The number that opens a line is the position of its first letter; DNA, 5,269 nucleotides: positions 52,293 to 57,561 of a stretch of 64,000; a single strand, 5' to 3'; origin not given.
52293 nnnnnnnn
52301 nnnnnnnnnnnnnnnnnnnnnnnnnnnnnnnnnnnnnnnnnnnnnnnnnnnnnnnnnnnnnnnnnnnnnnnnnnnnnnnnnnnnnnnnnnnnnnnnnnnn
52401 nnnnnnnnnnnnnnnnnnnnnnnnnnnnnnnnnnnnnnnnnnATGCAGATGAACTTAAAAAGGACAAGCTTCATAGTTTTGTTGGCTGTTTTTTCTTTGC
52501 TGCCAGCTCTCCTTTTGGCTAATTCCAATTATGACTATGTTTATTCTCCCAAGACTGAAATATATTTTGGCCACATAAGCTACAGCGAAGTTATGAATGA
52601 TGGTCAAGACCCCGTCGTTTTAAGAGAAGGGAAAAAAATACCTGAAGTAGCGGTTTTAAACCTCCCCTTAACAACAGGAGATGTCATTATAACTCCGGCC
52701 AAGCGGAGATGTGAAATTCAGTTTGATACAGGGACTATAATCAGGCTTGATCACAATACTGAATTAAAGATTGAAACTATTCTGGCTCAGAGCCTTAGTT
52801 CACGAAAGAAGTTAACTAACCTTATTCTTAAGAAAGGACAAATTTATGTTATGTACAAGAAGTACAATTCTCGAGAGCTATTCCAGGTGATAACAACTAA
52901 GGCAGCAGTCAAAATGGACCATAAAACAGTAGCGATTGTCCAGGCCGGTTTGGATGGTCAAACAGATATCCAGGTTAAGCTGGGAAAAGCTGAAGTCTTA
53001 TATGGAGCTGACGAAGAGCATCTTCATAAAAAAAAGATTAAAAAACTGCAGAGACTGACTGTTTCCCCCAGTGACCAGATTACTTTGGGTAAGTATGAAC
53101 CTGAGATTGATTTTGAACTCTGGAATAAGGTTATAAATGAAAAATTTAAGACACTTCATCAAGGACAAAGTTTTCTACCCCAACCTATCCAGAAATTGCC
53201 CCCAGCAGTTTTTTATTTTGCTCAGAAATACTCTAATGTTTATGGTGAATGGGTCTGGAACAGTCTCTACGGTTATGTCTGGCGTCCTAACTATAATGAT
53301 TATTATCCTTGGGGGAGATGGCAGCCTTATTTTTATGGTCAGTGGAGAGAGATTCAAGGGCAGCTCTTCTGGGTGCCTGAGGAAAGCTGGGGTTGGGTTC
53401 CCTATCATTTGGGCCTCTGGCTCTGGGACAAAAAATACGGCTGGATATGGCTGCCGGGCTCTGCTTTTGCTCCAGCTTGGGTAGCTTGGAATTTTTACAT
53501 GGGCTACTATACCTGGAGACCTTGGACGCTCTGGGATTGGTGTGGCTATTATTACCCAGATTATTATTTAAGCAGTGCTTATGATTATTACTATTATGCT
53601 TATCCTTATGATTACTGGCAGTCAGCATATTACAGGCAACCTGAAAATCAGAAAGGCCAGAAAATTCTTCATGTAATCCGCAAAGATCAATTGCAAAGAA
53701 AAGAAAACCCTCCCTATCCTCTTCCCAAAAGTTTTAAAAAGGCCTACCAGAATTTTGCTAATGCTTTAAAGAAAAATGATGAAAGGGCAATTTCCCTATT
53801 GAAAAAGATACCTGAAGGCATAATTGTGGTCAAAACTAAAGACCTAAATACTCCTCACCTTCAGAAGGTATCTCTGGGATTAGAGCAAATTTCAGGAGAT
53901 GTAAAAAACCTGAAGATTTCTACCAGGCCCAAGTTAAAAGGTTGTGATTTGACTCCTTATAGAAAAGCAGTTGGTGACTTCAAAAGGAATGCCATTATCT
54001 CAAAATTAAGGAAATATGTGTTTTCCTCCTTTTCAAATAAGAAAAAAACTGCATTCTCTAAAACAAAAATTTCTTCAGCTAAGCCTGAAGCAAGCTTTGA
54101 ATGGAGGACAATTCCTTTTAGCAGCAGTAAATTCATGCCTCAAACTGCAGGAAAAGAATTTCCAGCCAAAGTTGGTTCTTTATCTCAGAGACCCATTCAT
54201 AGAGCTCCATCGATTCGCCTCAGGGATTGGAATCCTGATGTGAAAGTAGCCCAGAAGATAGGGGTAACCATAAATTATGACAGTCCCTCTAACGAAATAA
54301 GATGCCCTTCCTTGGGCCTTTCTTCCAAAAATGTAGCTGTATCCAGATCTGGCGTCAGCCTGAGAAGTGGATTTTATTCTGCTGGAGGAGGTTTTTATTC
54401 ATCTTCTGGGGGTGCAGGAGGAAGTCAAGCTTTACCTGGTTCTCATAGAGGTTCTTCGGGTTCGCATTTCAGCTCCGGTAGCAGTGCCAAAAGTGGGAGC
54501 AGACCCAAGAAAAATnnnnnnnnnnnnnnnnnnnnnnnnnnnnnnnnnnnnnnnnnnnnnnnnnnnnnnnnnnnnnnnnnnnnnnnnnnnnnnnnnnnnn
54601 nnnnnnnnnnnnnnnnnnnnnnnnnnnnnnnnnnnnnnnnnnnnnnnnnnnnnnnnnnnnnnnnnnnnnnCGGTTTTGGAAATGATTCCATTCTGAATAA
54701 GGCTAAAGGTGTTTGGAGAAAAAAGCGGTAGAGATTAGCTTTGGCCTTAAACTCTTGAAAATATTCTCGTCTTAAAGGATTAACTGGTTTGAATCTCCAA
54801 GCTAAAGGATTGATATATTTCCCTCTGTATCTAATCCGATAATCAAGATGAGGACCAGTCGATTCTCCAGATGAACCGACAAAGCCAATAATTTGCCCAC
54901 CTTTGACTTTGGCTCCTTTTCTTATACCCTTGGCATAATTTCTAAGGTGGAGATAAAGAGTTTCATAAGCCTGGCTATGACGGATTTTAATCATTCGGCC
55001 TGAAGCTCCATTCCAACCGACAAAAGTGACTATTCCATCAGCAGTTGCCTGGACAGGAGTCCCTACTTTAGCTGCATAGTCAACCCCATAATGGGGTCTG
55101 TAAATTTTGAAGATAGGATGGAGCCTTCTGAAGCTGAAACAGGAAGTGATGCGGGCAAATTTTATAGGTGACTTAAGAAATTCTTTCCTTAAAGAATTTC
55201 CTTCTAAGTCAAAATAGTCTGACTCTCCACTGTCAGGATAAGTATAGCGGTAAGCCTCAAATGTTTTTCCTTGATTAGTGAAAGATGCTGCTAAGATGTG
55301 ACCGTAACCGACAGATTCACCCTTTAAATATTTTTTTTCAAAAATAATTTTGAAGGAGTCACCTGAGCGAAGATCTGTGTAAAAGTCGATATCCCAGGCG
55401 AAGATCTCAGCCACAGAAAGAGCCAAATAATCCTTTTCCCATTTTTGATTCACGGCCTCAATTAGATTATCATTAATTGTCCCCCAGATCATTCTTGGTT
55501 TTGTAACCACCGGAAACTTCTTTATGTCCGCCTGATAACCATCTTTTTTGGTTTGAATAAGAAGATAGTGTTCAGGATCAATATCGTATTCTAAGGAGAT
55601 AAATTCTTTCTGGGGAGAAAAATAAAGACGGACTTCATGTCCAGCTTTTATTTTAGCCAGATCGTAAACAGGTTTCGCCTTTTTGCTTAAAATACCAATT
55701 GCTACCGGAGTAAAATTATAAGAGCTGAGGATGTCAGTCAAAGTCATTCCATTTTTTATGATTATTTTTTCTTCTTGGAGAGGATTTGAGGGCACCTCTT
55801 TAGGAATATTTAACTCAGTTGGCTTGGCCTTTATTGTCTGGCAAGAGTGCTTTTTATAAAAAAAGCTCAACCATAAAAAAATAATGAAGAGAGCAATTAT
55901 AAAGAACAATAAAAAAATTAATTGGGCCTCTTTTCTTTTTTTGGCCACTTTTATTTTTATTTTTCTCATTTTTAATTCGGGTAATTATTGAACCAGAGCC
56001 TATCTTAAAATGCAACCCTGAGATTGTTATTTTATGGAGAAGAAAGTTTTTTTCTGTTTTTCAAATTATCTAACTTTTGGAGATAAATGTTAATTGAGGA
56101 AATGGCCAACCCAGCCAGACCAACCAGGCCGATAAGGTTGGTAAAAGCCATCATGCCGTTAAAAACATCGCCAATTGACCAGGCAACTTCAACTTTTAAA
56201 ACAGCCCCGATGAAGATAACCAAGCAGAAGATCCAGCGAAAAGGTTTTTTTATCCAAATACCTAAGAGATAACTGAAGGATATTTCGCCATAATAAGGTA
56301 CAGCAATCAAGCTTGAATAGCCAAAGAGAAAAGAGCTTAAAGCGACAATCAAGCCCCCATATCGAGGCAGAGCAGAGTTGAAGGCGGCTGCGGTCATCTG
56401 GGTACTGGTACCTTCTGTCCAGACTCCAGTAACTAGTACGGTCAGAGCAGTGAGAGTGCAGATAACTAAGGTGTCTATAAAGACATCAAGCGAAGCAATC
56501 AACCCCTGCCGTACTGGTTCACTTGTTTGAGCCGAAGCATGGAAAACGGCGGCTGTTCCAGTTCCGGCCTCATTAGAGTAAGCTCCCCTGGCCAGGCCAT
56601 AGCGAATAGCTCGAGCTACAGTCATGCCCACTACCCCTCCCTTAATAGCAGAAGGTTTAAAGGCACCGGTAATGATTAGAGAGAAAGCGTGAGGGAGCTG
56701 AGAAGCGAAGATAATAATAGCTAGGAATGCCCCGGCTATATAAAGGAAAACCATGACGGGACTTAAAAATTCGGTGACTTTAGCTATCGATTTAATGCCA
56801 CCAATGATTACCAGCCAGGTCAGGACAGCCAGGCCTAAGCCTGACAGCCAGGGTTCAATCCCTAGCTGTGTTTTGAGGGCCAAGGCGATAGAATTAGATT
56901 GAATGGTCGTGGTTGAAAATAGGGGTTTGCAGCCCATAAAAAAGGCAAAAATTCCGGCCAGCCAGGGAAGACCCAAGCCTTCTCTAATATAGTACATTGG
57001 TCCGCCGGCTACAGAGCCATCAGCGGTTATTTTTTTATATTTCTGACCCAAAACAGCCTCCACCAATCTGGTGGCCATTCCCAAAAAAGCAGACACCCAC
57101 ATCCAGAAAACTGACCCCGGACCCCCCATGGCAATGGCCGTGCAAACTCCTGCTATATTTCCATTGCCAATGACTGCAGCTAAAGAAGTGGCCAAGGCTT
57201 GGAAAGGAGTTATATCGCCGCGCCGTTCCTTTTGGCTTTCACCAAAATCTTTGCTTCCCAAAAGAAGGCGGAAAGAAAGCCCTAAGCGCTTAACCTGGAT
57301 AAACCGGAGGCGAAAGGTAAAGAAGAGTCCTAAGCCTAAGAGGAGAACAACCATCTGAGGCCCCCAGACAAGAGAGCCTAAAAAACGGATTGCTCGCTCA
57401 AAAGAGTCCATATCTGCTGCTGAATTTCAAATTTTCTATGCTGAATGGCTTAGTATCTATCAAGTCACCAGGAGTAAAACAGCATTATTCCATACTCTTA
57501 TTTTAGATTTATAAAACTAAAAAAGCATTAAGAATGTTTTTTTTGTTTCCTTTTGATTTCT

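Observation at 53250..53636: Extraordinary Trp/Tyr-rich segment (about 130 aa, more than one-third aromatic) in a secreted FecR-like protein, followed by a Ser/Gly-rich tail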

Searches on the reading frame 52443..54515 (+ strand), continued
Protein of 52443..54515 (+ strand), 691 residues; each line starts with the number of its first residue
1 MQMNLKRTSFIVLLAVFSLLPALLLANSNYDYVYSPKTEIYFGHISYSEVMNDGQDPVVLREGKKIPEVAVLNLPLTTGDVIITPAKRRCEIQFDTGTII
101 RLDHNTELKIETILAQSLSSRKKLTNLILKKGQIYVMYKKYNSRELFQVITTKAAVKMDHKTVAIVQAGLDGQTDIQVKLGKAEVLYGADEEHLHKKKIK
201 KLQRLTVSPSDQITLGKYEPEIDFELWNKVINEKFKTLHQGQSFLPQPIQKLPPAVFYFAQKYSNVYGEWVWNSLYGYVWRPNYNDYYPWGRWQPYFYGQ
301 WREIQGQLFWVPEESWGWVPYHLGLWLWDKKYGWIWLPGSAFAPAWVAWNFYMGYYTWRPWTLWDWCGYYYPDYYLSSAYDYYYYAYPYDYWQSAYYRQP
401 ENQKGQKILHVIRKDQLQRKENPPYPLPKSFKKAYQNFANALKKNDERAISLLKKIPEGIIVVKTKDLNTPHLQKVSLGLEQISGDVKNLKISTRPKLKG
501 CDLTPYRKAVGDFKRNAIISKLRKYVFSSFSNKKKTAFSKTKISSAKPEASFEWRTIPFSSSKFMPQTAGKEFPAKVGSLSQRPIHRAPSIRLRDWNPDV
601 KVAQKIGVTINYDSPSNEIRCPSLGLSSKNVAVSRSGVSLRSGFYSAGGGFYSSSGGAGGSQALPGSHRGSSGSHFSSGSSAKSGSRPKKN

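Call 71: search_solved_structures(query=A2, max_evalue=5, show_alignments=0)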
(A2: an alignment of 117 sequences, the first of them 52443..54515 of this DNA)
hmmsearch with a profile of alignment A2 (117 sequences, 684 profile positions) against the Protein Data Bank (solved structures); distinct sequences matched with E-value up to 5: 15.
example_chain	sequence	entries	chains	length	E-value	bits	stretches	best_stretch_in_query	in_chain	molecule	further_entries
3cmu_A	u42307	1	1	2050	2e-10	43.2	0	88-136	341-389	Protein recA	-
3cmt_A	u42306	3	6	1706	4e-08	35.6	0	88-136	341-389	Protein recA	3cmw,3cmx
3cmv_A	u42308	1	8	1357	1e-05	27.7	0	88-136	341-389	Protein recA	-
4nqj_A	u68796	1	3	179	0.3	12.9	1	383-490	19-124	E3 ubiquitin-protein ligase TRIM69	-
7kbq_A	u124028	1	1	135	0.31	12.9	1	177-238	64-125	DE NOVO DESIGNED OR689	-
4v61_BM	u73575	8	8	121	0.33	12.8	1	68-108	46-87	Ribosomal Protein L14 | 50S ribosomal protein L14, chloroplastic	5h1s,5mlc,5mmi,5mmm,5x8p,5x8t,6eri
6tvh_A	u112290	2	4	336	0.56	12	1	350-495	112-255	Predicted protein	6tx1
7vh9_A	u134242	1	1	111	0.81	11.5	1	598-666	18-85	Splicing factor 3A subunit 1,Splicing factor 1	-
7jy6_A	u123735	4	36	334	1.1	11.1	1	88-138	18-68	Protein RecA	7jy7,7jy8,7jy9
9uoo_A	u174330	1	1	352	1.2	11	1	88-138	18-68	Protein RecA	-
1n03_A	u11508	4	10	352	1.2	10.9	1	88-138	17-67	RecA protein | REC A | Protein RecA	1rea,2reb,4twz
2rec_A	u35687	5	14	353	1.2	10.9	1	88-138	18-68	RECA | Protein RecA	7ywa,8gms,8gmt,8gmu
1u94_A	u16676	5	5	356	1.2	10.9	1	88-138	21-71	RecA protein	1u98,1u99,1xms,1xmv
8trg_A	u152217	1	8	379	1.3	10.8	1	88-138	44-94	Protein RecA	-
9ijj_A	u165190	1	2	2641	4.7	9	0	471-569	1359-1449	Cilia and flagella associated protein 46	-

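Call 72: search_protein_families(library=phrogs, proteins=[window:52443-54515:+], max_evalue=0.1)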
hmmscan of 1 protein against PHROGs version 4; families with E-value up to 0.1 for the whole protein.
window:52443-54515:+ (691 aa): 0 families

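Call 74: find_encoding_contigs(protein=P0002, flank=3000, max_places=1)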
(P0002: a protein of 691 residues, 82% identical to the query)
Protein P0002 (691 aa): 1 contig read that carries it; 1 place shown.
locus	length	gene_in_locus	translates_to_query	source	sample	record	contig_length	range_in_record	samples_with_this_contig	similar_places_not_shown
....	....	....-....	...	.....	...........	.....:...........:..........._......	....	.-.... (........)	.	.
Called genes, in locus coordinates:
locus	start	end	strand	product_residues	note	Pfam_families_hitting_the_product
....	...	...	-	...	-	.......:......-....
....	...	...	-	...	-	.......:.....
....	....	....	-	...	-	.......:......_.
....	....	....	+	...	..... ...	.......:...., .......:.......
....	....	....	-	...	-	?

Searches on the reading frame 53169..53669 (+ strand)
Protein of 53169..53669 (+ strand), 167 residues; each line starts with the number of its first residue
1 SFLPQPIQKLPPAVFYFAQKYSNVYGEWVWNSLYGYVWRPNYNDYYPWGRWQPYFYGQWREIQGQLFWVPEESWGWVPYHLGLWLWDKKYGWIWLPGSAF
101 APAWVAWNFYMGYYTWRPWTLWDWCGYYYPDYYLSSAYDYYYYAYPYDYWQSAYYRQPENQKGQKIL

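Call 78: search_protein_families(library=pfam, proteins=[window:53169-53669:+], max_evalue=10)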
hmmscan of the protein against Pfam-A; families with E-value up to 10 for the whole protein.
window:53169-53669:+ (167 aa): 1 family
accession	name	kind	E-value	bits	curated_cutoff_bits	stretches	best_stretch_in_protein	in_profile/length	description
PF20245.3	DUF6600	-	2.3e-17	63.4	27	1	23-119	5-98/102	Family of unknown function (DUF6600)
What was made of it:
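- On Pfam DUF6600 (PF20245): The excised segment gives 63.4 bits (call 78).
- On Cell-wall / choline-binding hairpin repeats and other known aromatic repeat families: Scanning the excised segment at E up to 10 returns only DUF6600 (call 78).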

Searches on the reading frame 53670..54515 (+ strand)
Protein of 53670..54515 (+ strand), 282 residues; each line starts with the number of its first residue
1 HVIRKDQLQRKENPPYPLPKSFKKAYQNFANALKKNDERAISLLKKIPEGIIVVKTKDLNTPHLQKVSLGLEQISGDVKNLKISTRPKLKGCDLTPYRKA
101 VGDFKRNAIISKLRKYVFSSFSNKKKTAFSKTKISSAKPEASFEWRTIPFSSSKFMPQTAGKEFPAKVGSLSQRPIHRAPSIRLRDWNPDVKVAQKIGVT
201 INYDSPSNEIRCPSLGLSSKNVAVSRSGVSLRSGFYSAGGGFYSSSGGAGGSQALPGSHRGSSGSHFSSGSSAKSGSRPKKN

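Call 78: search_protein_families(library=pfam, proteins=[window:53670-54515:+], max_evalue=10)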
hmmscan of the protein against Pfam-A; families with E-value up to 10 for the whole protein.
window:53670-54515:+ (282 aa): 0 families
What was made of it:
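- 53670..54050 (+): Conserved, mostly helical region (residues 410-536) that opens with the motif (V/I)-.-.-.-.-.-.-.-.; no Pfam family. No Pfam hit (call 78).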

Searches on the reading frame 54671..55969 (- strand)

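Call 47: search_protein_families(library=pfam, proteins=[window:54671-55969:-], max_evalue=0.001)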
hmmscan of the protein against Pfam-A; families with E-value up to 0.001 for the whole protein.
window:54671-55969:- (433 aa): 2 families
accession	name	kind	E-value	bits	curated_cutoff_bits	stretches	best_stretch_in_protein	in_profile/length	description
PF01551.29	Peptidase_M23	-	5.9e-31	107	28.7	1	292-388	2-96/96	Peptidase family M23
PF19425.4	Csd3_N2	-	2.9e-07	30.9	27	1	159-278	7-120/122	Csd3 second domain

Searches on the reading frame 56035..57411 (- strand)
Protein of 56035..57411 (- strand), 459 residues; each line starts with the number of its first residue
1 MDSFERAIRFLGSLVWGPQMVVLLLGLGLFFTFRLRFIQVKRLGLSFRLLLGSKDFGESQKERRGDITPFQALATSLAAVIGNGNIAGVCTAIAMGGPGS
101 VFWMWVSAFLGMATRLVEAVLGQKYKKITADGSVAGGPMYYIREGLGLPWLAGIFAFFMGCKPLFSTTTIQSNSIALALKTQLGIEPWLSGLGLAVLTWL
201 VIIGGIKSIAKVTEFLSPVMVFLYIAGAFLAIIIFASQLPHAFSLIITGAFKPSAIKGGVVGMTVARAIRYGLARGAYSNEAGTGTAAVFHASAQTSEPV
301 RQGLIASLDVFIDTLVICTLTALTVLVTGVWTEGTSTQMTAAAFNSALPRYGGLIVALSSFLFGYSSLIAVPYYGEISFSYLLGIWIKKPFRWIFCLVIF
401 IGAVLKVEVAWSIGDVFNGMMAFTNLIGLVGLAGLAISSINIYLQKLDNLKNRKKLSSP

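Call 47: search_protein_families(library=pfam, proteins=[window:56035-57411:-], max_evalue=0.001)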
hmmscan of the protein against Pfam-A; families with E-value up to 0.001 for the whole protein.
window:56035-57411:- (459 aa): 1 family
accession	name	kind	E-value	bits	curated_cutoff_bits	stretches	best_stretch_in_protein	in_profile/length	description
PF01235.23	Na_Ala_symp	-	1.4e-128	429.9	24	1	59-450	5-386/392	Sodium:alanine symporter family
